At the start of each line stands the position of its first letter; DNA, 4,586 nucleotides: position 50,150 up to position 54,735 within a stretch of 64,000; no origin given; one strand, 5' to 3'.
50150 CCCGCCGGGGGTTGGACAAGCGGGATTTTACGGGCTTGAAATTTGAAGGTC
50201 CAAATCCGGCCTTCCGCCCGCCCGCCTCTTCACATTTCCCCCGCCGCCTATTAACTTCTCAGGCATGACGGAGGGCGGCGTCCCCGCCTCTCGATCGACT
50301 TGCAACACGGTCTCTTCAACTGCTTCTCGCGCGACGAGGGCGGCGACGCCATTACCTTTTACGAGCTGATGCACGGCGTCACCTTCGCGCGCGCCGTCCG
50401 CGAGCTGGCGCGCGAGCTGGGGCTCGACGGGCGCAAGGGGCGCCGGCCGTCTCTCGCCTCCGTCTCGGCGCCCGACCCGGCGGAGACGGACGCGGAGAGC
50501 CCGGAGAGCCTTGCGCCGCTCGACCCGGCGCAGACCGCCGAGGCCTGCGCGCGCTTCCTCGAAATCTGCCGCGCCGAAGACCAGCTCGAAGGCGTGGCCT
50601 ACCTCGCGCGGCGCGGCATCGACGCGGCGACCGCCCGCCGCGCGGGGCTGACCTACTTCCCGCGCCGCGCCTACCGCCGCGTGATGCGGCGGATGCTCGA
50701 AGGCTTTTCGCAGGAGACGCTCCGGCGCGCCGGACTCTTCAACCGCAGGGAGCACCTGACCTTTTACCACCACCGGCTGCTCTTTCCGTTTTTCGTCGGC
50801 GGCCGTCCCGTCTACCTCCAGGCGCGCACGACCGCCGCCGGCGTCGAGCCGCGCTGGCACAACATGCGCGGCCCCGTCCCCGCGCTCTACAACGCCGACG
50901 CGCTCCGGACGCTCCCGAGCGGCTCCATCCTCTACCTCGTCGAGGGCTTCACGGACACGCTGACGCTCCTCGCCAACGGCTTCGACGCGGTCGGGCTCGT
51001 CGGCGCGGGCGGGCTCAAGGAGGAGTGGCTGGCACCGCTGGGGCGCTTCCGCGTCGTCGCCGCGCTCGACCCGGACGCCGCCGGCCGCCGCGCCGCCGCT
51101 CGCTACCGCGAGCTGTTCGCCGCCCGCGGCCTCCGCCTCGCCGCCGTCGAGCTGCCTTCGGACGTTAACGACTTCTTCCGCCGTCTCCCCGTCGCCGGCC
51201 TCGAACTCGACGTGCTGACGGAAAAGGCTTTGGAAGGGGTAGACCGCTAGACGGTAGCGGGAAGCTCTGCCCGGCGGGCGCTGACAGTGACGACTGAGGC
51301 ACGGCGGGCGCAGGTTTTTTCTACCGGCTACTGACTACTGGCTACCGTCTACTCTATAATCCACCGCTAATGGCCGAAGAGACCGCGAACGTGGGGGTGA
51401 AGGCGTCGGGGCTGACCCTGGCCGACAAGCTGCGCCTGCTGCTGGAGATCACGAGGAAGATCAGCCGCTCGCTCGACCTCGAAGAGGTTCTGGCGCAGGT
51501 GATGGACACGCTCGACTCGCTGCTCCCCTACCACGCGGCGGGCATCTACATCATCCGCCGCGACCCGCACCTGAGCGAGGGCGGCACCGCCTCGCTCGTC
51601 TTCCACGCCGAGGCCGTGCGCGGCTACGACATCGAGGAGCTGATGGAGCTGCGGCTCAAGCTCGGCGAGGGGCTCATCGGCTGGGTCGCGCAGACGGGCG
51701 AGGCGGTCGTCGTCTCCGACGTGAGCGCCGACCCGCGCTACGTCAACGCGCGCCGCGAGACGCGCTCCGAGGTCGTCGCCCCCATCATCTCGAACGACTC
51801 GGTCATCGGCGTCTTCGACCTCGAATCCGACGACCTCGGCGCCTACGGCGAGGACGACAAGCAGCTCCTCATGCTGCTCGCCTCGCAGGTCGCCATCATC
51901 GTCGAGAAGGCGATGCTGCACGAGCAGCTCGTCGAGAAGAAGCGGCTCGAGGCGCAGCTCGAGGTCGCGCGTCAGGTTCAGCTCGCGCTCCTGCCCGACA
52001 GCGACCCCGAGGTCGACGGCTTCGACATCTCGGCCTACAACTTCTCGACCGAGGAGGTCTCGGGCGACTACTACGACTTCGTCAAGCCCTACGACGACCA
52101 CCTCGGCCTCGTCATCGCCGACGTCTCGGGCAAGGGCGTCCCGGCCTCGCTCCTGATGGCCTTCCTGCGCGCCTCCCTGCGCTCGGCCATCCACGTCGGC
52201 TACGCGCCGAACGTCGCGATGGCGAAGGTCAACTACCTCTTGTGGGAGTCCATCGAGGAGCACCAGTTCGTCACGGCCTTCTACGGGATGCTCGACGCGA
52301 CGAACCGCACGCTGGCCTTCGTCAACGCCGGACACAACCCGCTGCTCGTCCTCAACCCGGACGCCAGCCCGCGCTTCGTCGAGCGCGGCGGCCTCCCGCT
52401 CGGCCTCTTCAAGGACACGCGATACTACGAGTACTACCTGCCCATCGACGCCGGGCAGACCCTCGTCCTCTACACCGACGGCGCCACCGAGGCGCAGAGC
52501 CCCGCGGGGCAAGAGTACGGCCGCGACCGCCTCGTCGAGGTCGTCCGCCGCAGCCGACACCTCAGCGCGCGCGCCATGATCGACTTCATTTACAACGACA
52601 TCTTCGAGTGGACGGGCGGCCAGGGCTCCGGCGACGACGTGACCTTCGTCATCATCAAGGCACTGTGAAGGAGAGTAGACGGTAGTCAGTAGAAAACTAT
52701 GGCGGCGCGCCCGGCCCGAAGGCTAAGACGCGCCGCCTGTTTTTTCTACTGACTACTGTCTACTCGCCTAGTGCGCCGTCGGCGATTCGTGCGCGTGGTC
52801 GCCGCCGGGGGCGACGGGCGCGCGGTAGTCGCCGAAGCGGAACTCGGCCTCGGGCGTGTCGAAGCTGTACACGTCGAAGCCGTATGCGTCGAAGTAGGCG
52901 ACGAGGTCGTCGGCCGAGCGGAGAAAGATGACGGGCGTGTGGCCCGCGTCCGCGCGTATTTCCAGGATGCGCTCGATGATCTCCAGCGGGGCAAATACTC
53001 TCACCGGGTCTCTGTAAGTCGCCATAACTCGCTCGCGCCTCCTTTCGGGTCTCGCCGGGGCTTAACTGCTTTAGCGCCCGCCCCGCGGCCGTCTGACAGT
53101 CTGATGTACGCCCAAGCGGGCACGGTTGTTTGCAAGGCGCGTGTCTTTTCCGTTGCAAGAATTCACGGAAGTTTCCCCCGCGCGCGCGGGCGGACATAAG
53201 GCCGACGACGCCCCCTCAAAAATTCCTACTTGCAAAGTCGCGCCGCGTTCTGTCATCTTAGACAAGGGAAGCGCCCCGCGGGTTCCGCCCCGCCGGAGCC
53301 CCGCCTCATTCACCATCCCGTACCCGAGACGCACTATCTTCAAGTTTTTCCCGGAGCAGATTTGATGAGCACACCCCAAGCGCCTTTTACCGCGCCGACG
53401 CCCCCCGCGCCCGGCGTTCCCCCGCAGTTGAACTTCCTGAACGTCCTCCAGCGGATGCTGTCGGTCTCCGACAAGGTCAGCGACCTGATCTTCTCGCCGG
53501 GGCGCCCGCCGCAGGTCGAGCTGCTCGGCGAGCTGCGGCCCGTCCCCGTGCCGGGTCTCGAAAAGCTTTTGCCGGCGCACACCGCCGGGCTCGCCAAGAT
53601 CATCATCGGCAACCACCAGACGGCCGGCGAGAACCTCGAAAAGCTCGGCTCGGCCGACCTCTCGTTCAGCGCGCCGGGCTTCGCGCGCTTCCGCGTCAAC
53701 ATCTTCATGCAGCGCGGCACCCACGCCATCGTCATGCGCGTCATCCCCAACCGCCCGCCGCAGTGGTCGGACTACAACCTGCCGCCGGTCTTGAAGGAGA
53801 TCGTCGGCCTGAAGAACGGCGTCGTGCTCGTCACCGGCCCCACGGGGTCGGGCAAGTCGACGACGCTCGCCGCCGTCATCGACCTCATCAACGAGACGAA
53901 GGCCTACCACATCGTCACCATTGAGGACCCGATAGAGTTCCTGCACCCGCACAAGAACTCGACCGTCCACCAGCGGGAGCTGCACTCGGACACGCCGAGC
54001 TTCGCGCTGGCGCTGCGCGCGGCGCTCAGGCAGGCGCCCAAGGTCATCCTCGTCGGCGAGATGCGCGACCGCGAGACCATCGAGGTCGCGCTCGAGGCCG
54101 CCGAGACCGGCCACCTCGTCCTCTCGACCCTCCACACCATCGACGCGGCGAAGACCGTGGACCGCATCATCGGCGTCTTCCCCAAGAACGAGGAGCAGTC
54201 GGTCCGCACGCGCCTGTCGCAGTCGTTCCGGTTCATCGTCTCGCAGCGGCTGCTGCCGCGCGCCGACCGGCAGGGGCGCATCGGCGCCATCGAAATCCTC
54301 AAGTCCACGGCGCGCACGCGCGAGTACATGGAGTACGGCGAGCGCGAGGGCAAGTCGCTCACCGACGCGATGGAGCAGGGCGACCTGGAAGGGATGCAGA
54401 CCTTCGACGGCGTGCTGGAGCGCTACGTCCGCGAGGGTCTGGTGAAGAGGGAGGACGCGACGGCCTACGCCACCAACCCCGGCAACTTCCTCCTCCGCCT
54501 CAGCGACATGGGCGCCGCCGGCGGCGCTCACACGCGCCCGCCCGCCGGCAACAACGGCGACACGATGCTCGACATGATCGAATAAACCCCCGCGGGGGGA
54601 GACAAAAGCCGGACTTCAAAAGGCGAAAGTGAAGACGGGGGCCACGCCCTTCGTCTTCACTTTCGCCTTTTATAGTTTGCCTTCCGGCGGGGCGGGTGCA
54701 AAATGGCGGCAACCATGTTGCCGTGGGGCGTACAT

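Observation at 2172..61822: Palindromes built from tandem 7-nt units fill most of the longer intergenic gaps (14 loci, about 8 heptamer families)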

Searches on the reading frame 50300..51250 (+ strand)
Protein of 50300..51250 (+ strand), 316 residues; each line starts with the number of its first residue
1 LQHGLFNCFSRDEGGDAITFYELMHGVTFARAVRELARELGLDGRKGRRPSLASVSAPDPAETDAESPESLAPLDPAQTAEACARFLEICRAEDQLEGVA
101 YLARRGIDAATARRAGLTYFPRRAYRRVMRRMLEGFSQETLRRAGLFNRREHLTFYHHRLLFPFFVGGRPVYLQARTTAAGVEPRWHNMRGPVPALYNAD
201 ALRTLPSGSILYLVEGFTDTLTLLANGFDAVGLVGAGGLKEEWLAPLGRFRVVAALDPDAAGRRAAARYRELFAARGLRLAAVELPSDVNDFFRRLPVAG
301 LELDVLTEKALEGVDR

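Call 15: search_protein_families(library=pfam, proteins=[window:50300-51250:+])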
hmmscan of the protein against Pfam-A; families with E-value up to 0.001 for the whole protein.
window:50300-51250:+ (316 aa): 5 families
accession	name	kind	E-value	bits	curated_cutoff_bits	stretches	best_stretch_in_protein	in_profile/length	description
PF13155.12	Toprim_2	-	2.9e-10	40.8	22.1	1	212-292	1-87/88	Toprim-like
PF13362.12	Toprim_3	-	5.9e-08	33.5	27.2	1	211-295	2-91/95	Toprim domain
PF08275.17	DNAG_N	-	4e-06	27.4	26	1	93-176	9-96/128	DNA primase catalytic core, N-terminal domain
PF01807.25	Zn_ribbon_DnaG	-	1e-05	25.7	24.9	1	2-43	51-92/98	CHC2 zinc finger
PF13662.12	Toprim_4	-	3.6e-05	24.3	25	1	210-279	2-80/85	Toprim domain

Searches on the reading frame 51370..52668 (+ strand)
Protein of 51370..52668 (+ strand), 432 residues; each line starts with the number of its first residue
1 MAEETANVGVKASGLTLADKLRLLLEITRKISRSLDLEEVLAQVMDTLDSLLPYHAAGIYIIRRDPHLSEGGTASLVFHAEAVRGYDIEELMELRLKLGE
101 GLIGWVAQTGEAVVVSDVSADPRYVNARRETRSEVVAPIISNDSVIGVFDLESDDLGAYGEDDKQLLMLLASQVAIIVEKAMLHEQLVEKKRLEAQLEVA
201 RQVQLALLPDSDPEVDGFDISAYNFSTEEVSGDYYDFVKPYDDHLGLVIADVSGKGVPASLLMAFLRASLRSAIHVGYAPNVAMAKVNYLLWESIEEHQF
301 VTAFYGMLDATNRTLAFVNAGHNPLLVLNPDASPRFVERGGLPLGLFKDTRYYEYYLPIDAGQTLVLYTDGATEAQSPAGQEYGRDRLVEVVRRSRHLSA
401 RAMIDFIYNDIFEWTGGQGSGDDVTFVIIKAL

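Call 7: find_encoding_contigs(protein=window:51370-52668:+, flank=10000, max_places=6)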
Protein window:51370-52668:+ (432 aa): 1 contig read that carries it; 1 place shown.
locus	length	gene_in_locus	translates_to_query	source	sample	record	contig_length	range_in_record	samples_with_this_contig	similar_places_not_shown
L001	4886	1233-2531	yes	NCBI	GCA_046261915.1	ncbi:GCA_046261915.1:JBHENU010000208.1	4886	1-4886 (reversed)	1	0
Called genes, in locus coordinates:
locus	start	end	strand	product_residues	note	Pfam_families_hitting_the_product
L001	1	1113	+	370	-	PF01807:Zn_ribbon_DnaG, PF08275:DNAG_N (weak), PF13155:Toprim_2, PF13362:Toprim_3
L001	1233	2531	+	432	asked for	PF01590:GAF, PF13185:GAF_2, PF13492:GAF_3 (weak), PF07228:SpoIIE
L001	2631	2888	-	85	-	-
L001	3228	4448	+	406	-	PF00437:T2SSE, PF25199:nSTAND_NTPase5 (weak)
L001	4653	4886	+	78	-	?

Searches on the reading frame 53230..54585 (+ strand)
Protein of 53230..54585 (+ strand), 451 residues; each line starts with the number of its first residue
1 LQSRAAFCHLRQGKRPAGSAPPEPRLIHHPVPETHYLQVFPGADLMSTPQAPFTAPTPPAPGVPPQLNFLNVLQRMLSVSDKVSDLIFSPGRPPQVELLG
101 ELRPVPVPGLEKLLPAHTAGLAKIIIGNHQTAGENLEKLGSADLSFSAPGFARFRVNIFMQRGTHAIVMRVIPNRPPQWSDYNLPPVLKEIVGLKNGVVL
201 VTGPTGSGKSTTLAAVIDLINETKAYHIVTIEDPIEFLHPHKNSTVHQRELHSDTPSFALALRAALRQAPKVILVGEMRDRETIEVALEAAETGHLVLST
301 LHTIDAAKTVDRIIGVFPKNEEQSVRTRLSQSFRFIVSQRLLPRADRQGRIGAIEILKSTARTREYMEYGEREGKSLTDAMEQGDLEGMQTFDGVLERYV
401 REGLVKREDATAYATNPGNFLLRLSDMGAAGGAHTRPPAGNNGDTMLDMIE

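Call 73: search_protein_families(library=pfam, proteins=[window:53230-54585:+], max_evalue=0.001)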
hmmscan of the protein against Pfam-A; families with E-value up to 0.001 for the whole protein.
window:53230-54585:+ (451 aa): 5 families
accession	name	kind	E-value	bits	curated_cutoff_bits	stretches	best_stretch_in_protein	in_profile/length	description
PF00437.27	T2SSE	-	1.6e-45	155.8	24.9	1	187-351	133-287/370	Type II/IV secretion system protein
PF25199.1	nSTAND_NTPase5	-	3.5e-05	24.1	34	1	195-241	40-86/145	Novel STAND NTPase 5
PF13555.12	AAA_29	-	9.5e-05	22.5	27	1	196-220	22-46/61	P-loop containing region of AAA domain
PF13191.12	AAA_16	-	0.0001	23.3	32.6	1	197-295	25-132/167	AAA ATPase domain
PF13401.12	AAA_22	-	0.00083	20.1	27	0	196-234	5-33/130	AAA domain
